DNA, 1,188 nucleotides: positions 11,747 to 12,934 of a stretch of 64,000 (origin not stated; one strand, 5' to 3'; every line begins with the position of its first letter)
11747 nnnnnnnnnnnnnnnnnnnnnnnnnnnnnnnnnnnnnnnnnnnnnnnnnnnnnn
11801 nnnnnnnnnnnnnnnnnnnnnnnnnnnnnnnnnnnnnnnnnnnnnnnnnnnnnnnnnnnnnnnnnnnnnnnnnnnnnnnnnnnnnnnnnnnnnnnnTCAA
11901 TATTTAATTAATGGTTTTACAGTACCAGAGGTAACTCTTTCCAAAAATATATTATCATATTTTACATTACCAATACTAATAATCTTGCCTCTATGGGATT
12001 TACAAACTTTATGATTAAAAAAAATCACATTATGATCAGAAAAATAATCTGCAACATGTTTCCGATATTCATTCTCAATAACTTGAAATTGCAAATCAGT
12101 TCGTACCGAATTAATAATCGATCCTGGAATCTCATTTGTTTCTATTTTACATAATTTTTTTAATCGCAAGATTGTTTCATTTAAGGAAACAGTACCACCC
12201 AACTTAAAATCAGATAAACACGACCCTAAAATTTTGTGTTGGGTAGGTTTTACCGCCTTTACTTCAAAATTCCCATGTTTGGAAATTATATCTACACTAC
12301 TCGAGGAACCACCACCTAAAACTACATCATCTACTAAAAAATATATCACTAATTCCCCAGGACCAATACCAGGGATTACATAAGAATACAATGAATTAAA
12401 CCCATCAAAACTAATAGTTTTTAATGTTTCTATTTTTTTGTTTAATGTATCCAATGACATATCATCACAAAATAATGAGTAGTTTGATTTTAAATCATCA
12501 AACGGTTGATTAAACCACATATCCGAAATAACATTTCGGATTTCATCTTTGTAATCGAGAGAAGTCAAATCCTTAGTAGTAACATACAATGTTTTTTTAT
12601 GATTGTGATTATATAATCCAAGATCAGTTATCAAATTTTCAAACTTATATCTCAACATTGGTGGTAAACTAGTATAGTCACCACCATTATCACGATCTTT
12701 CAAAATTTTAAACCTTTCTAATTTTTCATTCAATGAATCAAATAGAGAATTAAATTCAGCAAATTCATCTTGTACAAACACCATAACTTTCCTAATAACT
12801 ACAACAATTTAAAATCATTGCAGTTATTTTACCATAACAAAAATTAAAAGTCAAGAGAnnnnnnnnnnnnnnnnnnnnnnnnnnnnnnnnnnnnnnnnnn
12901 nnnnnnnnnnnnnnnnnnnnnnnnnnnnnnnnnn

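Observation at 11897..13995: RNA-repair style toolkit: HD-kinase fusion, nuclease-like neighbour and three ligase-like genes elsewhere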

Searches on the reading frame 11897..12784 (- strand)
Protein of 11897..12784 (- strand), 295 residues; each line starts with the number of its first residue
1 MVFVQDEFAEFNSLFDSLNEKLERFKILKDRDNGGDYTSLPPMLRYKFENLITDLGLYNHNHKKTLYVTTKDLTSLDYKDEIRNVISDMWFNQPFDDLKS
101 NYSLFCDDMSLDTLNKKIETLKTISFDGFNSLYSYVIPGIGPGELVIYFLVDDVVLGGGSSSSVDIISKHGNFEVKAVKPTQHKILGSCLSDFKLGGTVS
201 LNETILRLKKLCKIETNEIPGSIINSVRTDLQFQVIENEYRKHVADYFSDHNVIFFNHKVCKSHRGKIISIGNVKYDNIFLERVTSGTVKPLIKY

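Call 4: search_protein_families(library=pfam, proteins=[window:11897-12784:-], max_evalue=0.1)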
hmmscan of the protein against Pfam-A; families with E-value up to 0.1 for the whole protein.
window:11897-12784:- (295 aa): 0 families

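Call 5: search_protein_families(library=phrogs, proteins=[window:11897-12784:-], max_evalue=0.01)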
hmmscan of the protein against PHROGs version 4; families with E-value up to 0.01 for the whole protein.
window:11897-12784:- (295 aa): 0 families

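Call 9: search_protein_families(library=ncbifam, proteins=[window:11897-12784:-], max_evalue=0.01)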
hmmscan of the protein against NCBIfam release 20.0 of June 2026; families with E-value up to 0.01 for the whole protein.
window:11897-12784:- (295 aa): 0 families

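Call 21: find_homologous_proteins(query=window:11897-12784:-)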
Query window:11897-12784:- (295 aa): 29 proteins with E <= 0.001 among 1121 candidates.
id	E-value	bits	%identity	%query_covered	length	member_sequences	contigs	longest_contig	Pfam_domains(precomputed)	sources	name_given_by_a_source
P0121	4.6e-133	461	100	70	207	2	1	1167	-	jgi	jgi:hypothetical protein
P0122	2.0e-76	275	49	99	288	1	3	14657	-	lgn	-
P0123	6.7e-48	181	45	76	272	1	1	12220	-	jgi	-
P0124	1.2e-34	138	41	82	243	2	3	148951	-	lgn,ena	-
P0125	4.2e-34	136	39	77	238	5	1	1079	-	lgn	-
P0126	2.9e-33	133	41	76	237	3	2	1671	-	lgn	-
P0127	3.3e-33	133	39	77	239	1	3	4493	-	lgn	-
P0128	1.1e-32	131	39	77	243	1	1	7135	-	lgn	-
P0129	1.2e-32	131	39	77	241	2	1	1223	-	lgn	-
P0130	2.1e-32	131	38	77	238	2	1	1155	-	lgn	-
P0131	5.4e-32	129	37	77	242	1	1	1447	-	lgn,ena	-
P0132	1.2e-31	128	38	76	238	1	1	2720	-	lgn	-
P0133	1.9e-31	127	40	77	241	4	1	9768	-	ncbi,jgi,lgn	jgi:hypothetical protein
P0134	2.4e-31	127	39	76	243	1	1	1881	-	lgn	-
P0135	3.4e-31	127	41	70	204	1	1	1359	-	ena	-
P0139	2.5e-30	124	39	77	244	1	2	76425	-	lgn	-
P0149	1.1e-21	95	32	77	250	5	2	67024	-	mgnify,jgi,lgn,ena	mgnify:CR=1 FL=1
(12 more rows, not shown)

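Call 23: find_encoding_contigs(protein=P0124, flank=8000, max_places=2)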
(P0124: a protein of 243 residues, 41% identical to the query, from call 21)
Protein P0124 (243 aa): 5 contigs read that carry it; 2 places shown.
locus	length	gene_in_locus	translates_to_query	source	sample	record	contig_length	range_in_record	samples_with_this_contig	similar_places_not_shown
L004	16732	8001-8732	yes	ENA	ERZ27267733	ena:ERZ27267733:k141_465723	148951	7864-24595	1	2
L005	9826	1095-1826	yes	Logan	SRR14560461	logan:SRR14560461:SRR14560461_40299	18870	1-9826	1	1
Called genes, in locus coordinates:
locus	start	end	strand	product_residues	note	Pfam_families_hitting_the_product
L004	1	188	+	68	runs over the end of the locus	-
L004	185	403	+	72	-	-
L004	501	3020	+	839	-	PF03104:DNA_pol_B_exo1, PF00136:DNA_pol_B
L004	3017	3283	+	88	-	-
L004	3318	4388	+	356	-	PF00154:RecA_N, PF21134:T4_UVSX_C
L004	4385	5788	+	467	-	PF13481:AAA_25 (weak), PF03796:DnaB_C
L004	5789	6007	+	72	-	-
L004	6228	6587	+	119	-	PF22745:Nlig-Ia (weak)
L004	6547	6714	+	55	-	-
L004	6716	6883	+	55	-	-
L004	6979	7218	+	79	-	-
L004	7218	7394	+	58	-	-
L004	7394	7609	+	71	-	-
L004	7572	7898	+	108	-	-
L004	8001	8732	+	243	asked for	-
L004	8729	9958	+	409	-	PF19782:DUF6267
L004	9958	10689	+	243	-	-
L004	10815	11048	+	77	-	PF06568:YjiS-like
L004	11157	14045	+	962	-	PF01467:CTP_transf_like (faint), PF19141:DUF5824, PF06414:Zeta_toxin, PF13671:AAA_33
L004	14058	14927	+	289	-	PF00182:Glyco_hydro_19 (faint), PF01471:PG_binding_1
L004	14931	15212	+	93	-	-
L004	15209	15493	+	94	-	-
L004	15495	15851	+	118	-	-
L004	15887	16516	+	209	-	-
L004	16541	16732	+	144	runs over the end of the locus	-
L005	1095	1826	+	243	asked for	-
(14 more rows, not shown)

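Call 24: find_encoding_contigs(protein=P0149, flank=8000, max_places=2)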
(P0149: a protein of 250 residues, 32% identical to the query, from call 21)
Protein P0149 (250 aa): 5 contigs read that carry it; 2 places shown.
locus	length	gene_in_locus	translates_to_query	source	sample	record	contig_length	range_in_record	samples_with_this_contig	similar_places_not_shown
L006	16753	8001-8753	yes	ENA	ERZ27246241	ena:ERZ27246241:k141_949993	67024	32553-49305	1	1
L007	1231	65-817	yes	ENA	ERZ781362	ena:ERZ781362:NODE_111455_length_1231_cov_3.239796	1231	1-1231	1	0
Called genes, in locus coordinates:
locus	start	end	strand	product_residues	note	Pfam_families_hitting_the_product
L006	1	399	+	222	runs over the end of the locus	PF01227:GTP_cyclohydroI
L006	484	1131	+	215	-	-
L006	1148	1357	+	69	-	-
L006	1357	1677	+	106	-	-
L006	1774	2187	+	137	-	-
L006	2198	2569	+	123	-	-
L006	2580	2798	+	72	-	-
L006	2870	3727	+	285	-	-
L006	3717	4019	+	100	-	PF11753:DUF3310 (weak)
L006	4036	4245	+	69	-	-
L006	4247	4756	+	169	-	PF22769:DCD, PF00692:dUTPase (weak)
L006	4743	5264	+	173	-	PF13521:AAA_28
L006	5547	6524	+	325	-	PF06067:DUF932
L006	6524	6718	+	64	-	PF09723:Zn_ribbon_8 (faint)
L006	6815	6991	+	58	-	-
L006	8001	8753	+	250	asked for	-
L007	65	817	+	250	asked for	-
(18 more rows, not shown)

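Call 35: predict_structure(alignment_id=A1)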
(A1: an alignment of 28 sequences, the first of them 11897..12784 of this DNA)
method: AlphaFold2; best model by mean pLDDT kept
length: 295 residues; sequences in the alignment: 28
mean_pLDDT: 87.0   pTM: 0.78
mean pLDDT of the five models: 87.0, 86.1, 86.0, 85.9, 84.6
residues with pLDDT >= 90: 196; 70-90: 58; 50-70: 33; < 50: 8
segments of 3 or more residues with pLDDT < 50: 57-62
pLDDT, mean of each block of 10 residues (from residue 1): 68 73 64 59 75 54 68 94 93 93 94 97 96 90 96 87 86 95 93 89 96 96 96 98 94 93 92 97 94 95
secondary structure, 60 per line:
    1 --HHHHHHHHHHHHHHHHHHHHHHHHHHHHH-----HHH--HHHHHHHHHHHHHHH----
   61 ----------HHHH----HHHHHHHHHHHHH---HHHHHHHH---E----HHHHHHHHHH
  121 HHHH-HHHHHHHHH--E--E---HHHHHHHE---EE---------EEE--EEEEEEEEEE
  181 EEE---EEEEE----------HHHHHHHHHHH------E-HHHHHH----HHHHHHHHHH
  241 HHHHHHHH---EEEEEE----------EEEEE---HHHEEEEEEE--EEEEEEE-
elements in order: H3-31 H42-56 H71-74 H79-91 H95-102 H111-124 H126-134 H144-150 E166-168 E171-183 E187-191 H202-212 H221-226 H231-248 E252-257 E268-272 E279-285 E288-294

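Call 60: fold_search(model_id=the predicted structure, library=viral)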
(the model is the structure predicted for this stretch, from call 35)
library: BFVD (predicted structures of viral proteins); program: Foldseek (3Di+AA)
matches with E <= 10: 111; with E <= 0.001: 0
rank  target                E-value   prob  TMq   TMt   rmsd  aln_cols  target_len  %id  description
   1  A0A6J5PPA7            1.3e-03  0.99  0.37  0.28  11.6       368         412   12  Uncharacterized protein [uncultured Caudovirales phage]
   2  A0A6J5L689            2.5e-03  0.84  0.28  0.28  11.0       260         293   13  Uncharacterized protein [uncultured Caudovirales phage]
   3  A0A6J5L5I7            1.4e-02  0.85  0.38  0.31  13.2       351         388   12  Uncharacterized protein [uncultured Caudovirales phage]
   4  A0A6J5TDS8            3.9e-02  0.35  0.28  0.18  18.8       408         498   10  Uncharacterized protein [uncultured Caudovirales phage]
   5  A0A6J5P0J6            1.1e-01  0.07  0.11  0.11  21.0       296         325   11  PD-(D/E)XK nuclease superfamily [uncultured Caudovirales phage]
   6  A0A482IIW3            1.3e-01  0.16  0.22  0.27  15.7       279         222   11  (no name in the UniProt tables at hand)
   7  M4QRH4                2.1e-01  0.44  0.25  0.31   6.5       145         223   20  (no name in the UniProt tables at hand)
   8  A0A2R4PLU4            4.0e-01  0.04  0.10  0.06  20.6       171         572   14  (no name in the UniProt tables at hand)
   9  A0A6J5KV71            5.3e-01  0.03  0.15  0.09  25.7       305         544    8  Uncharacterized protein [uncultured Caudovirales phage]
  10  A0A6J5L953            9.0e-01  0.03  0.15  0.10  21.8       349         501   12  superoxide dismutase [uncultured Caudovirales phage]
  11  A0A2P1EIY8            1.2e+00  0.10  0.14  0.12  14.2       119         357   13  (no name in the UniProt tables at hand)
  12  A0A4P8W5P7            1.4e+00  0.06  0.10  0.09  18.5       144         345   13  (no name in the UniProt tables at hand)
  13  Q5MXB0                1.7e+00  0.05  0.11  0.14  19.3       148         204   18  p24 [Mint vein banding-associated virus]
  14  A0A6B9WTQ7            1.7e+00  0.02  0.10  0.14  13.2       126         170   15  Uncharacterized protein [Escherichia phage nieznany]
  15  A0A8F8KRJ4            1.7e+00  0.01  0.11  0.06  19.9       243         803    9  Ubiquitin-like domain-containing protein [Clandestinovirus]
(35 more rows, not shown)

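Call 92: find_encoding_contigs(protein=P0123, flank=8000, max_places=1)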
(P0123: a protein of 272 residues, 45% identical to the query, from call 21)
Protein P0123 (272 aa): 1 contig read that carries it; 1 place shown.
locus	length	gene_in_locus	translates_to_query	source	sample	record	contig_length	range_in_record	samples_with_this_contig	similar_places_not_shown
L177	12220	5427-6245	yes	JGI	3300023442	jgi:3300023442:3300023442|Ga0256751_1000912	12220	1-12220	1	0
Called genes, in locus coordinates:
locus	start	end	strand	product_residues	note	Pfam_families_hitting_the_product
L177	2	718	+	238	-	?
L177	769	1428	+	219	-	-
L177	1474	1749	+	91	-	-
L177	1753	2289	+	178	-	PF13671:AAA_33 (weak)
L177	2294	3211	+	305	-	-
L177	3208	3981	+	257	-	-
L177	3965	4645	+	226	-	-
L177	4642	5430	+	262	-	-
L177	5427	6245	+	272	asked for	-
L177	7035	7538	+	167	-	PF00186:DHFR_1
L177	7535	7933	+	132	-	PF01503:PRA-PH, PF12643:MazG-like (weak)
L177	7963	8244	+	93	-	-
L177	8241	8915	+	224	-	PF00574:CLP_protease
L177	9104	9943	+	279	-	PF00669:Flagellin_N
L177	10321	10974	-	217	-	-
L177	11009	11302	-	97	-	-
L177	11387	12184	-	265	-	-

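Call 93: find_encoding_contigs(protein=P0139, flank=6000, max_places=1)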
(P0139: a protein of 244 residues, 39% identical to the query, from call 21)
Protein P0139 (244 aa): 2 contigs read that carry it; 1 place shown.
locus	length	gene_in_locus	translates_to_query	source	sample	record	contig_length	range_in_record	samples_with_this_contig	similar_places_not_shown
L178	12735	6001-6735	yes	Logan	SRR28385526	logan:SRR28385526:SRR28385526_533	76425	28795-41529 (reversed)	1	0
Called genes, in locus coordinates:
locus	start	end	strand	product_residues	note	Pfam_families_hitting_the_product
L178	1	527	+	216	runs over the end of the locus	PF09116:gp45-slide_C (faint)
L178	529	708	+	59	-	-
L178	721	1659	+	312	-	PF03215:Rad17 (weak), PF13191:AAA_16 (faint), PF07728:AAA_5 (weak), PF13173:AAA_14 (weak), PF13401:AAA_22 (faint), PF00004:AAA, PF21328:Gp44_lid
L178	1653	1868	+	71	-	-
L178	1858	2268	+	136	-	PF16790:Phage_clamp_A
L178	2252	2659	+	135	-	PF01818:Translat_reg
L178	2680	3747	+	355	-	PF00154:RecA_N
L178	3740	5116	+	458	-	PF00772:DnaB (weak), PF03796:DnaB_C, PF06745:ATPase (weak)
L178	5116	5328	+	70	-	-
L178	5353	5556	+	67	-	-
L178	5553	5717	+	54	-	-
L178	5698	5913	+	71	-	-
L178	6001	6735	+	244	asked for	-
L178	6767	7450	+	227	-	-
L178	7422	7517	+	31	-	-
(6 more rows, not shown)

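Call 118: search_protein_representatives(alignment_id=A1)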
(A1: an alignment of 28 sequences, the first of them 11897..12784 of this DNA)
Query: 28 sequences, 243 profile positions. Proteins with E-value up to 0.001 (for the whole library): 272; up to 1e-10: 213; up to 1e-30: 152. The best 150 are listed.
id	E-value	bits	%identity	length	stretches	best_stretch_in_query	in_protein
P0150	1.7e-94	332.3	-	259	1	2-243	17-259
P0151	7.5e-90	317.1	-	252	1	4-243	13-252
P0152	1.3e-87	309.8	-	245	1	2-243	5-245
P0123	4.5e-87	308.0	-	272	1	2-243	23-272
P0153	9.2e-87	307.0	-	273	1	3-243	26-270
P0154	3.3e-85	301.9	-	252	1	3-243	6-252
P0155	3.2e-84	298.7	-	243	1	3-243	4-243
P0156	6.1e-83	294.5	-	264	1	2-241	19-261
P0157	1.5e-82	293.2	-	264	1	2-243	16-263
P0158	8.7e-82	290.7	-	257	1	3-243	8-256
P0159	5.1e-81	288.2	-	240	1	4-243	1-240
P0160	5.5e-81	288.1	-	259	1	2-242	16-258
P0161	1.9e-80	286.3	-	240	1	4-243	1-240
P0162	1.3e-79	283.6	-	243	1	3-243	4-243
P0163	2.4e-78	279.4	-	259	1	3-243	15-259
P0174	1.2e-73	264.0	-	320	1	2-243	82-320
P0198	2.9e-64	233.3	-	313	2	3-180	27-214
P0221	1.2e-56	208.3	-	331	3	3-116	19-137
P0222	1.3e-56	208.3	-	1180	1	3-243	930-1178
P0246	3.7e-50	187.1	-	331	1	2-241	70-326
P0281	1.3e-38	149.3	-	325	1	2-242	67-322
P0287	1.4e-34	136.1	-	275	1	4-242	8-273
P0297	1.0e-31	126.7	-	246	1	7-243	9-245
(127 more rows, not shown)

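Call 119: search_protein_families(library=pfam, proteins=[P0222, P0174, P0246, P0281, P0198, P0221, P0297, P0287], max_evalue=0.01)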
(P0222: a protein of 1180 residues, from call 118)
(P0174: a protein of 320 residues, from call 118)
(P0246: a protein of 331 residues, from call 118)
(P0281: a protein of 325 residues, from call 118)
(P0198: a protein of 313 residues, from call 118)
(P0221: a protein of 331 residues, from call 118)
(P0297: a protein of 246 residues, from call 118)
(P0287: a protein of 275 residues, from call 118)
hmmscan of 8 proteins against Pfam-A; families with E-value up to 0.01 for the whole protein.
P0222 (1180 aa): 1 family
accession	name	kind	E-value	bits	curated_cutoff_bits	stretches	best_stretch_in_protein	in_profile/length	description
PF08218.17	Citrate_ly_lig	-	0.0066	16.6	20.9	0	859-906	132-181/182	Citrate lyase ligase C-terminal domain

P0174 (320 aa): 0 families

P0246 (331 aa): 0 families

P0281 (325 aa): 0 families

P0198 (313 aa): 0 families

P0221 (331 aa): 0 families

P0297 (246 aa): 0 families

P0287 (275 aa): 0 families

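Call 121: search_protein_families(library=phrogs, proteins=[P0222, L004:11157-14042:+, L004:8729-9955:+, L177:1753-2286:+], max_evalue=0.001)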
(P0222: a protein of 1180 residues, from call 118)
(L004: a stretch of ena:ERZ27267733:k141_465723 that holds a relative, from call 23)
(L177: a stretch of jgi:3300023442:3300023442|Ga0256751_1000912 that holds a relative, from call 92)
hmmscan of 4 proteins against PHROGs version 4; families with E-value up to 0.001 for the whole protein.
P0222 (1180 aa): 3 families
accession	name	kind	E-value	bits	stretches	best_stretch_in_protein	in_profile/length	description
phrog_27149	-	unknown function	1e-123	414.4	1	416-926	3-499/503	-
phrog_19290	-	unknown function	6.6e-74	250.3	1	4-386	7-380/388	-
phrog_395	-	other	4.7e-05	24.3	1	760-914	7-191/373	cytidyltransferase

L004:11157-14042:+ (962 aa): 11 families
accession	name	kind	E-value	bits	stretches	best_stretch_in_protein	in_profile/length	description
phrog_23027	-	unknown function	3.5e-87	294.5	2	2-450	10-468/602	-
phrog_3041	-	other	4.6e-76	257.6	2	14-335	30-329/678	cytidyltransferase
phrog_12810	-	unknown function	1.4e-46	160.1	1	538-757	250-464/788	-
phrog_395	-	other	1.1e-37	131.7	1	32-212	11-203/373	cytidyltransferase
phrog_455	-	unknown function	3.1e-22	80.9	1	29-273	417-665/764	-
phrog_2071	-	other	1.3e-14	55.7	1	550-703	10-145/282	ATPase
phrog_5268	-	unknown function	4.4e-09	37.2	1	638-705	129-199/278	-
phrog_505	-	other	3.3e-07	31.1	1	558-706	4-147/295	polynucleotide kinase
phrog_14518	-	unknown function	6.7e-07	30.2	1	864-960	21-121/125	-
phrog_28338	-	unknown function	1.8e-06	29.3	1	399-462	18-80/89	-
phrog_25145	-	unknown function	0.00043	20.5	1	516-685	68-235/308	-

L004:8729-9955:+ (409 aa): 1 family
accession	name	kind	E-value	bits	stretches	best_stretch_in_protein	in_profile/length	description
phrog_455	-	unknown function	1.6e-107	362.9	1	10-408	22-341/764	-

L177:1753-2286:+ (178 aa): 0 families
